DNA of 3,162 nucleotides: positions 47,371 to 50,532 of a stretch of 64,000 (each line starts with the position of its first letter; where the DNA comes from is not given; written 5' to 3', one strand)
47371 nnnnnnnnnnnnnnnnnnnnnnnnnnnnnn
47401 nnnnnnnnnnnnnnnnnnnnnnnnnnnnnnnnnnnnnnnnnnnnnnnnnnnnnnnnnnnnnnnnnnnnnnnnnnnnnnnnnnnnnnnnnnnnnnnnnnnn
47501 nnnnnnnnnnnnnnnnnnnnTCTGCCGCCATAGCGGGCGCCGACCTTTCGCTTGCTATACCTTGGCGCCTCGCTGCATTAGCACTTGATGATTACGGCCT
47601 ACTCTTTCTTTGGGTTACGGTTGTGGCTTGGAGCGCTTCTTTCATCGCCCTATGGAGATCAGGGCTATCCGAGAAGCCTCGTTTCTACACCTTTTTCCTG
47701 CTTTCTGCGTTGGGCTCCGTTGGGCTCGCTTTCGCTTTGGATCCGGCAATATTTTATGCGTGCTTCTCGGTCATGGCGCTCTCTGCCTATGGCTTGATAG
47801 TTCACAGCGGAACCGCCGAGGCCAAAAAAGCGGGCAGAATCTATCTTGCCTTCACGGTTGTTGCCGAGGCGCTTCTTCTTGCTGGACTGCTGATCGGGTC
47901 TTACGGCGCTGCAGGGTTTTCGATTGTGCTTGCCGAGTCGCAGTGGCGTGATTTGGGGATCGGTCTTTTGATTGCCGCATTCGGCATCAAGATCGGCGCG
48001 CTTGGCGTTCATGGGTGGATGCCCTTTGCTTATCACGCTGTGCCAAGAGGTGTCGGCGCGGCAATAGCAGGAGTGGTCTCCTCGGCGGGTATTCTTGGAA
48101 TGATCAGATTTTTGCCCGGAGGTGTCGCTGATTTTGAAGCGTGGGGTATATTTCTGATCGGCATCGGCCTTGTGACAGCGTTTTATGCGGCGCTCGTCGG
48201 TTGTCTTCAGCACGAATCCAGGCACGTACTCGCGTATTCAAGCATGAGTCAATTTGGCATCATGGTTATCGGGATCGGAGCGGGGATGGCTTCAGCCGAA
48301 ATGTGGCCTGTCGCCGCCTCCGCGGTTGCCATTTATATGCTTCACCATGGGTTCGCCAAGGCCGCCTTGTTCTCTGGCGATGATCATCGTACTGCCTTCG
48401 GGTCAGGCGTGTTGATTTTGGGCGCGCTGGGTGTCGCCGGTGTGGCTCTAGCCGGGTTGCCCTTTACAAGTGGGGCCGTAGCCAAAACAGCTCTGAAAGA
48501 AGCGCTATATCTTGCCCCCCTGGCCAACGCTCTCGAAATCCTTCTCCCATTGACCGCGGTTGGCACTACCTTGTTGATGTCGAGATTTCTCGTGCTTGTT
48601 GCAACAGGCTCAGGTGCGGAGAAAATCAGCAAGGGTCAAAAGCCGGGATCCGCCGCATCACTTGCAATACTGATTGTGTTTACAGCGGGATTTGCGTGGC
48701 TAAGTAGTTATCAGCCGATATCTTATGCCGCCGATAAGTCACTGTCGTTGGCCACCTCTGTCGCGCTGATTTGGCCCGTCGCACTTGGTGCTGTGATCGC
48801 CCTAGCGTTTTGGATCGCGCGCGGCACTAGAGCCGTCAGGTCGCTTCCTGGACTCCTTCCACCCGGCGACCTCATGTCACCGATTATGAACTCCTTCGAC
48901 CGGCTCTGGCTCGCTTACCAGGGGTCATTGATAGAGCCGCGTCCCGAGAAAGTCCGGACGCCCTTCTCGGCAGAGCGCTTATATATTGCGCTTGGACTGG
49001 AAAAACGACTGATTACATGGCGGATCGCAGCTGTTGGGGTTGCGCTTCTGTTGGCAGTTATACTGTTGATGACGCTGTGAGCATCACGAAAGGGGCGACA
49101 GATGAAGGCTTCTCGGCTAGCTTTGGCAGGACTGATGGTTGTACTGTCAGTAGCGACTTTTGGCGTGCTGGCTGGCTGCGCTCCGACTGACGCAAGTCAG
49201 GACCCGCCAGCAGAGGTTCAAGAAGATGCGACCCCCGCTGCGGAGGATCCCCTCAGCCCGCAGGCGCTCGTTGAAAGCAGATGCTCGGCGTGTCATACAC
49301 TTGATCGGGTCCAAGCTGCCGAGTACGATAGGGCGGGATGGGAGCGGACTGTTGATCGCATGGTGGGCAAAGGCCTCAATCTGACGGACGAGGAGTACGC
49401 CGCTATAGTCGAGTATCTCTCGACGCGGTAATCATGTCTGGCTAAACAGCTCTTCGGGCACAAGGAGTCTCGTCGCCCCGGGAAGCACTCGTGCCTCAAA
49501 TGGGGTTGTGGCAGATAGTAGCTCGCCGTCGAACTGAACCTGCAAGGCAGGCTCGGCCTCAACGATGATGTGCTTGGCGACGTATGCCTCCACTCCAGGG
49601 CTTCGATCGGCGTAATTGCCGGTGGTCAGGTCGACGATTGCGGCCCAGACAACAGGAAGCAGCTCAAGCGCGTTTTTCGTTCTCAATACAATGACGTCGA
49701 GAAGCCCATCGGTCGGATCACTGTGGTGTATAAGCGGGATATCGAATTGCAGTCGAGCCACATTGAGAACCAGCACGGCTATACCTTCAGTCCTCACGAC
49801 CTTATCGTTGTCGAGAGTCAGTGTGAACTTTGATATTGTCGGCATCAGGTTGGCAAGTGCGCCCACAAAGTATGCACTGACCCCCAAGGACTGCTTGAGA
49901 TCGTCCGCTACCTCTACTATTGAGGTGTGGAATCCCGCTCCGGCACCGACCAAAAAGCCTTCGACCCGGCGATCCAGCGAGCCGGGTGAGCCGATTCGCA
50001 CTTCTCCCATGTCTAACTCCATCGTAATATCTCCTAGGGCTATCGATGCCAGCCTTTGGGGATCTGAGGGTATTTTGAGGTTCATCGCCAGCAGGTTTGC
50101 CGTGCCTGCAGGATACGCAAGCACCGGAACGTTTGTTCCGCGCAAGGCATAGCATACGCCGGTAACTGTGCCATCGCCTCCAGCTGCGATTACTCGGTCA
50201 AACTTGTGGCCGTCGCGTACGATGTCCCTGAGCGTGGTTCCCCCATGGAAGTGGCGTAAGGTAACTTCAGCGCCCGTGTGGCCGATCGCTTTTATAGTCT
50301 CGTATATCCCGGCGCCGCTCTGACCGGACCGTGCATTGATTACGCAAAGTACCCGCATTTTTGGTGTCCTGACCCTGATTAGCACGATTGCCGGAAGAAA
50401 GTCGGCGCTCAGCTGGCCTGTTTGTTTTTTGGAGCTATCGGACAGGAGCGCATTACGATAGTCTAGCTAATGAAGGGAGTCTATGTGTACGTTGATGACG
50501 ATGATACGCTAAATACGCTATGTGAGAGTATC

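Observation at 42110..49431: Mbh/Mrp-type membrane module (E-F-G-MbhD-B-C-D-DD) with four antiporter-like modules and a terminal cytochrome c, but no hydrogenase or NuoBCD-type redox arm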

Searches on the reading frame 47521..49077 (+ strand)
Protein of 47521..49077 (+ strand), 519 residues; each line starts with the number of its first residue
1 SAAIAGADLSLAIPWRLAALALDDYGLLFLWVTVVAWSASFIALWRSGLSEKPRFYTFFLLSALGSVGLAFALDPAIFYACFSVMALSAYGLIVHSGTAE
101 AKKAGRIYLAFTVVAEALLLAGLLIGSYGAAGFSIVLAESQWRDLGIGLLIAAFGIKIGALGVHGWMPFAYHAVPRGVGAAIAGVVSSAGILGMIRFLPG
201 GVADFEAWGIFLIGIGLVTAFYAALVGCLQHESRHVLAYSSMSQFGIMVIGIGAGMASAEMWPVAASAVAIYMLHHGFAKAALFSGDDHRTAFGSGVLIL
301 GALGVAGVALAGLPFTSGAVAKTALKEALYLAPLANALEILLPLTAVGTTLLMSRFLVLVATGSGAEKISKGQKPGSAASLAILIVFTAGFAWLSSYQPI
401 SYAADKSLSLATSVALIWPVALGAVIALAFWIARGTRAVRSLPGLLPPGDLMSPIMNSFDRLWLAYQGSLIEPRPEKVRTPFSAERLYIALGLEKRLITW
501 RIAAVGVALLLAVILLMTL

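Call 26: search_solved_structures(query=window:47521-49077:+, max_evalue=0.001, show_alignments=2)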
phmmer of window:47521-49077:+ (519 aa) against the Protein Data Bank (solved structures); distinct sequences matched with E-value up to 0.001: 65 (the best 60 are shown).
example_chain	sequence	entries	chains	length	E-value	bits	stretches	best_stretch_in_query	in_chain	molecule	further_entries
6cfw_H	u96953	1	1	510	1.3e-15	60.6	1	21-387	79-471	Monovalent cation/H+ antiporter subunit D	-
6u8y_H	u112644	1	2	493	6.8e-13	51.7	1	26-323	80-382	NADH dehydrogenase subunit N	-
5xtc_l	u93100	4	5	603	1.9e-12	50.2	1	20-364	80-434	NADH-ubiquinone oxidoreductase chain 5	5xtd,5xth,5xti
9ti4_l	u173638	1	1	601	2.5e-12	49.8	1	20-364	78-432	NADH-ubiquinone oxidoreductase chain 5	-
9cwt_l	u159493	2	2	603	2.6e-12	49.7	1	20-364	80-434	NADH-ubiquinone oxidoreductase chain 5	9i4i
8e73_4M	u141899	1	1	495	3.1e-12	49.5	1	20-284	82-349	Nad4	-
6hum_D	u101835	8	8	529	1.6e-11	47.1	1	26-308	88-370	NAD(P)H-quinone oxidoreductase chain 4 1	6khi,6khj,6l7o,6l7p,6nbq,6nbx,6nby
8c2s_L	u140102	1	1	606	2.1e-11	46.7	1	147-360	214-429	NADH-ubiquinone oxidoreductase chain 5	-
6g2j_L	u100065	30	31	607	2.1e-11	46.7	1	147-360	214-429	NADH-ubiquinone oxidoreductase chain 5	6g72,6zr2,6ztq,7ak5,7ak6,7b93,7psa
5lnk_L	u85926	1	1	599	2.4e-11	46.5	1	21-360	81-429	Mitochondrial complex I, ND5 subunit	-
6q9b_D5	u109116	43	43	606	2.5e-11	46.5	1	21-360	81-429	NADH-ubiquinone oxidoreductase chain 5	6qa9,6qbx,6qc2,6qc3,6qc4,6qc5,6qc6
7qru_D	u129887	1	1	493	4.2e-11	45.7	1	30-386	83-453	Na+/H+ antiporter subunit D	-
7z0s_C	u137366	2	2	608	5.7e-11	45.3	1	69-351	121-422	Formate hydrogenlyase subunit 3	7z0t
7v2d_l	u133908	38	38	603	7e-11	45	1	20-359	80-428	NADH-ubiquinone oxidoreductase chain 5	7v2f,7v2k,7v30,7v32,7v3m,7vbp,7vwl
7v2c_l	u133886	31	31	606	7.1e-11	45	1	20-359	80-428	NADH-ubiquinone oxidoreductase chain 5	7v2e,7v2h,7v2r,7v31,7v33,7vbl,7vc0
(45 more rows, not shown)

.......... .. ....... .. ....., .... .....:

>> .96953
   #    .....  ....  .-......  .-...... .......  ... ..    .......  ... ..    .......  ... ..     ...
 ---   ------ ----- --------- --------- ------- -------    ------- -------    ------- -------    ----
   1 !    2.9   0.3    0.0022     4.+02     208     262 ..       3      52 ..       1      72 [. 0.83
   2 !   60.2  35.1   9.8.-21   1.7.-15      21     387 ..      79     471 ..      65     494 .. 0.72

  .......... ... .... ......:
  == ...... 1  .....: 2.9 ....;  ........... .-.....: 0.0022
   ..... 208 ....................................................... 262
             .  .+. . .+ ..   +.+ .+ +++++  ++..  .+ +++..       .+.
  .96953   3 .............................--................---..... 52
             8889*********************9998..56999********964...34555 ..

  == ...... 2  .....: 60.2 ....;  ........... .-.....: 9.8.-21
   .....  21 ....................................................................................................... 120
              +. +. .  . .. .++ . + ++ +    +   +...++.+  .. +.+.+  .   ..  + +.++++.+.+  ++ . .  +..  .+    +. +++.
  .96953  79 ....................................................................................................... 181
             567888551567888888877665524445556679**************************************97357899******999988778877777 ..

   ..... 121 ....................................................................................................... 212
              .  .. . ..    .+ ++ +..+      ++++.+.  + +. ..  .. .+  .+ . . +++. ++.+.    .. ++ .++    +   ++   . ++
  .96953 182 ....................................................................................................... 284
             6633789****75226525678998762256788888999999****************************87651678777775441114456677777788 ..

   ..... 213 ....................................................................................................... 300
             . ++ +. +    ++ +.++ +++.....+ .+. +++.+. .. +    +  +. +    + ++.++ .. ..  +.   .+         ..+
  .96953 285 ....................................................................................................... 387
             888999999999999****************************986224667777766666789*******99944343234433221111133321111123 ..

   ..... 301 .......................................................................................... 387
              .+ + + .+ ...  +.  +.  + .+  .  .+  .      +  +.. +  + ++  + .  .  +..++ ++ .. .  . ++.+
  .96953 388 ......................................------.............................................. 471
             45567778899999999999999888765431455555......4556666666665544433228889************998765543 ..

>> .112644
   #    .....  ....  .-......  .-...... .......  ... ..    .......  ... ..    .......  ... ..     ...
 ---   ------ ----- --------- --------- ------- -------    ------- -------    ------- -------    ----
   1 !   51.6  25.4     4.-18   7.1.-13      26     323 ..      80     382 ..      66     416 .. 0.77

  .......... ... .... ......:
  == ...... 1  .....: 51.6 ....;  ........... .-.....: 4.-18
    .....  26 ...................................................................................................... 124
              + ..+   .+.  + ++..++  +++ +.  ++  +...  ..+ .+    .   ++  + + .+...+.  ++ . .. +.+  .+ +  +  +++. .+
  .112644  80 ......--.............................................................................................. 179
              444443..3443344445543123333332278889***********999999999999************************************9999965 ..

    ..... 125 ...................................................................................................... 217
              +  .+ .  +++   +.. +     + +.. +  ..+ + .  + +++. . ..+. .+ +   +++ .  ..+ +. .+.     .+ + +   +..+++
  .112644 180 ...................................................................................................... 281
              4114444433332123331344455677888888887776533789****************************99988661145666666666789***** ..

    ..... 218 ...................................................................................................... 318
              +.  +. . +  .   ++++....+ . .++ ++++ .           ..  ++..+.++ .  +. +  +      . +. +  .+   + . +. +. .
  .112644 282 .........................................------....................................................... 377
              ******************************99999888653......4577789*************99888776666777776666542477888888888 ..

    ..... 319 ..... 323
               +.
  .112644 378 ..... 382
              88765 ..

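Call 65: search_protein_representatives(protein=window:47521-49077:+)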
Query: 519 residues. Proteins with E-value up to 0.001 (for the whole library): 7782; up to 1e-10: 2034; up to 1e-30: 783. The best 150 are listed.
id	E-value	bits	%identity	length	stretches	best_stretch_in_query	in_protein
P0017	4.8e-139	481.0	44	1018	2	2-517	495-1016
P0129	7.1e-112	391.4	53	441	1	85-516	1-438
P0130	4.2e-90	319.6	44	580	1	18-516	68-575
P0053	1.1e-77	278.6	36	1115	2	19-456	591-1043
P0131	2.9e-76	273.9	41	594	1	7-515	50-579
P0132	6.6e-76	272.8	46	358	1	170-517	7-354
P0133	1.7e-75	271.4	38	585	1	18-478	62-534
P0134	1.9e-72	261.3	42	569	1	6-437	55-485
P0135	1.3e-71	258.6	40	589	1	12-459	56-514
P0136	1.6e-71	258.3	38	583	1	5-514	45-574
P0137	1.6e-71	258.3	40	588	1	9-460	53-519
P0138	4.8e-70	253.4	39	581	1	7-517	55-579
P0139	1.4e-69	251.9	41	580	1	12-456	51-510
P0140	2.1e-69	251.3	40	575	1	9-517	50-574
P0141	6.2e-69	249.7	41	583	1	5-452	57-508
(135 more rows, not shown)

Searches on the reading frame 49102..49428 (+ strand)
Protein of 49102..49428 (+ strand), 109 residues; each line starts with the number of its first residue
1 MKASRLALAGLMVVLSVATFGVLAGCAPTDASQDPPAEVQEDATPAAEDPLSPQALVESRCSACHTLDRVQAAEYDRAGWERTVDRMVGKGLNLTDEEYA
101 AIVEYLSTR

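Call 4: search_protein_families(library=pfam, proteins=[window:49102-49428:+], max_evalue=0.01)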
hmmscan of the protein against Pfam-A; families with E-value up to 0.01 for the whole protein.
window:49102-49428:+ (109 aa): 4 families
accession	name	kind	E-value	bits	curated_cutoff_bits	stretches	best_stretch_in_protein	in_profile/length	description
PF09098.15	Dehyd-heme_bind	-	2.7e-07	30.8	25.2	1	54-108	4-65/167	Quinohemoprotein amine dehydrogenase A, alpha subunit, haem binding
PF13442.11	Cytochrome_CBB3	-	9.9e-06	26.2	27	1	51-106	4-68/68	Cytochrome C oxidase, cbb3-type, subunit III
PF10643.14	Cytochrome-c551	-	0.00011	22.3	27.1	1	36-106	136-212/216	Photosystem P840 reaction-centre cytochrome c-551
PF00034.26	Cytochrom_C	-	0.00057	21.6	21.3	0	88-108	69-88/90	Cytochrome c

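Call 6: search_protein_families(library=ncbifam, proteins=[window:49102-49428:+], max_evalue=0.001)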
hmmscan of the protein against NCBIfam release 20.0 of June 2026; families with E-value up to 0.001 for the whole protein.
window:49102-49428:+ (109 aa): 3 families
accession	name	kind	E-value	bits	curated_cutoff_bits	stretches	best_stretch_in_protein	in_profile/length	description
TIGR03908.1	QH_alpha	equivalog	1.8e-07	30.1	274.35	1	52-108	7-70/510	quinohemoprotein amine dehydrogenase subunit alpha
NF052246.1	SorB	equivalog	3.2e-07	30.3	93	1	52-108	19-78/80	SorB family sulfite dehydrogenase c-type cytochrome subunit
NF045774.1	cytochro_C551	exception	0.00045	20.1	118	0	13-68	6-57/110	cytochrome c551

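Call 29: find_homologous_proteins(query=window:49102-49428:+, max_evalue=0.001)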
Query window:49102-49428:+ (109 aa): 8 proteins with E <= 0.001 among 58 candidates.
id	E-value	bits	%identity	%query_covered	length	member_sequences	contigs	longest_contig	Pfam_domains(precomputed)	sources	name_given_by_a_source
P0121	1.7e-59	216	93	100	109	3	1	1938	PF09098.16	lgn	-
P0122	2.1e-49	184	80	100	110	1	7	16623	PF09098.16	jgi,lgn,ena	-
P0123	3.8e-37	144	62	100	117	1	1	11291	-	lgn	-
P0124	5.2e-36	141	62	100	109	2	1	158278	PF09098.16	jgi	-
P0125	3.8e-16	77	57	62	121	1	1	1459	PF09098.16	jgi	jgi:mono/diheme cytochrome c family protein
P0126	7.5e-13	66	40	88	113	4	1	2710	PF09098.16,PF13442.12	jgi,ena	-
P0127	8.0e-13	66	39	88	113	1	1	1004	PF09098.16,PF13442.12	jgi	jgi:cytochrome c5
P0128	1.1e-12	66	33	88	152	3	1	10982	PF09098.16,PF13442.12,PF00034.27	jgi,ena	-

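Call 30: find_encoding_contigs(protein=P0122, flank=10000, max_places=2)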
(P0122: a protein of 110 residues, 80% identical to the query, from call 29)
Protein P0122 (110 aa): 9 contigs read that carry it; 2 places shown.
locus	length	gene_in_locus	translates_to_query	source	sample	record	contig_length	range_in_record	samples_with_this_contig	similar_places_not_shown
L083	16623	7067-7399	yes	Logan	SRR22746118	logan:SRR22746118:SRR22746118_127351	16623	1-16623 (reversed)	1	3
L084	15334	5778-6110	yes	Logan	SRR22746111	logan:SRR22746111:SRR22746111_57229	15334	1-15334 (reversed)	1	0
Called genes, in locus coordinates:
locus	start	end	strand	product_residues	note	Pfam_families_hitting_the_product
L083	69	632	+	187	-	PF01899:MNHE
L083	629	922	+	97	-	PF04066:MrpF_PhaF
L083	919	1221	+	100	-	PF03334:PhaG_MnhG_YufB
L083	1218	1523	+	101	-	PF13244:MbhD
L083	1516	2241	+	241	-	PF20501:MbhE (weak), PF04039:MnhB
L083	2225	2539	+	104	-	PF00420:Oxidored_q2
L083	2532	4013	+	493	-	PF00662:Proton_antipo_N (weak), PF10125:NADHdeh_related (weak), PF00361:Proton_antipo_M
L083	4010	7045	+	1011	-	PF00662:Proton_antipo_N (weak), PF00361:Proton_antipo_M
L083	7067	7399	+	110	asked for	PF09098:Dehyd-heme_bind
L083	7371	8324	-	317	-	PF00781:DAGK_cat, PF01513:NAD_kinase (weak), PF19279:YegS_C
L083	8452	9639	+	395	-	PF01612:DNA_pol_A_exo1, PF00570:HRDC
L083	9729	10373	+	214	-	PF04298:Zn_peptidase_2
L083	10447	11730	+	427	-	PF13742:tRNA_anti_2, PF01336:tRNA_anti-codon, PF02601:Exonuc_VII_L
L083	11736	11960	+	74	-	PF02609:Exonuc_VII_S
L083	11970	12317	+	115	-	PF11969:DcpS_C, PF01230:HIT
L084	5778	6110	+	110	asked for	PF09098:Dehyd-heme_bind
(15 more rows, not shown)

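Call 31: find_encoding_contigs(protein=P0128, flank=6000, max_places=2)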
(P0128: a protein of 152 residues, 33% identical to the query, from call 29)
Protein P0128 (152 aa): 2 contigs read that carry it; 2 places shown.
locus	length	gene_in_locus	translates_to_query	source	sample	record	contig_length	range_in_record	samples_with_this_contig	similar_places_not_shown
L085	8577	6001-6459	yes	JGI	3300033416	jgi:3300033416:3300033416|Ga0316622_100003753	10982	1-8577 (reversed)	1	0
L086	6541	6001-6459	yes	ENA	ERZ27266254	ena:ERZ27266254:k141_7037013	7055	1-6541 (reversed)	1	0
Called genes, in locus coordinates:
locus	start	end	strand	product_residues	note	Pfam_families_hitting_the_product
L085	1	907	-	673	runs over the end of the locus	PF12625:Arabinose_bd (weak), PF01590:GAF, PF13185:GAF_2, PF13492:GAF_3, PF13487:HD_5, PF01966:HD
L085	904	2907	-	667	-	PF07238:PilZ (faint)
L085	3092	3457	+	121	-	-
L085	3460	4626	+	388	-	PF12704:MacB_PCD, PF02687:FtsX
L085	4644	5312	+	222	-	PF02463:SMC_N (faint), PF00005:ABC_tran, PF13304:AAA_21 (faint)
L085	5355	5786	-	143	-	PF00581:Rhodanese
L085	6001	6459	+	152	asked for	PF09098:Dehyd-heme_bind (faint), PF00034:Cytochrom_C (faint), PF13442:Cytochrome_CBB3 (faint)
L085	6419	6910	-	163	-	PF02643:DUF192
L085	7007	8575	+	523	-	?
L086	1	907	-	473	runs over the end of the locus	?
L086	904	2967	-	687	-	PF07238:PilZ (faint)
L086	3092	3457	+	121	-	-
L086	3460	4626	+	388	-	PF12704:MacB_PCD, PF02687:FtsX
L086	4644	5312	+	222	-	PF02463:SMC_N (faint), PF00005:ABC_tran, PF13304:AAA_21 (faint)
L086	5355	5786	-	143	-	PF00581:Rhodanese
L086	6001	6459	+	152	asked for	PF09098:Dehyd-heme_bind (faint), PF00034:Cytochrom_C (faint), PF13442:Cytochrome_CBB3 (faint)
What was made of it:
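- A more distant cytochrome homologue (P0128) sits in an unrelated context (call 31). A distant homologue sits in an unrelated context (call 31).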

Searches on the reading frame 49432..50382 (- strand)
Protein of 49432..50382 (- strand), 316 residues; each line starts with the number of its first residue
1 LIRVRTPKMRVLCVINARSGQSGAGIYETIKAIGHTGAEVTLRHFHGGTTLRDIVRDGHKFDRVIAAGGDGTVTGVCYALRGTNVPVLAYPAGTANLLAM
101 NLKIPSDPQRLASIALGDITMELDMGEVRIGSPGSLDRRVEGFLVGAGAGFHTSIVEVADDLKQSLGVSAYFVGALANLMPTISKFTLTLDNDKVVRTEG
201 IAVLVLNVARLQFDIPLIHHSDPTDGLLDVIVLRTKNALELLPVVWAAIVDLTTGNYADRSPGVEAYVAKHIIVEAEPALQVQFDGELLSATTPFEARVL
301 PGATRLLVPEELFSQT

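Call 37: search_protein_families(library=pfam, proteins=[window:49432-50382:-], max_evalue=0.001)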
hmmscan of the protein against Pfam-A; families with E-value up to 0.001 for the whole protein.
window:49432-50382:- (316 aa): 4 families
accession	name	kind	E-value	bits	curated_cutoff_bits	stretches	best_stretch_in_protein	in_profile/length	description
PF00781.29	DAGK_cat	-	1.9e-16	60.2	23.6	1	11-128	2-125/125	Diacylglycerol kinase catalytic domain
PF19279.4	YegS_C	-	2.1e-14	54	27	1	149-307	5-157/158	YegS C-terminal NAD kinase beta sandwich-like domain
PF01513.26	NAD_kinase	-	1.4e-07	32.3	25.5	1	52-99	63-111/130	ATP-NAD kinase N-terminal domain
PF08495.15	FIST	-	0.00096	19.5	23.2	0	123-225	84-170/189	FIST N domain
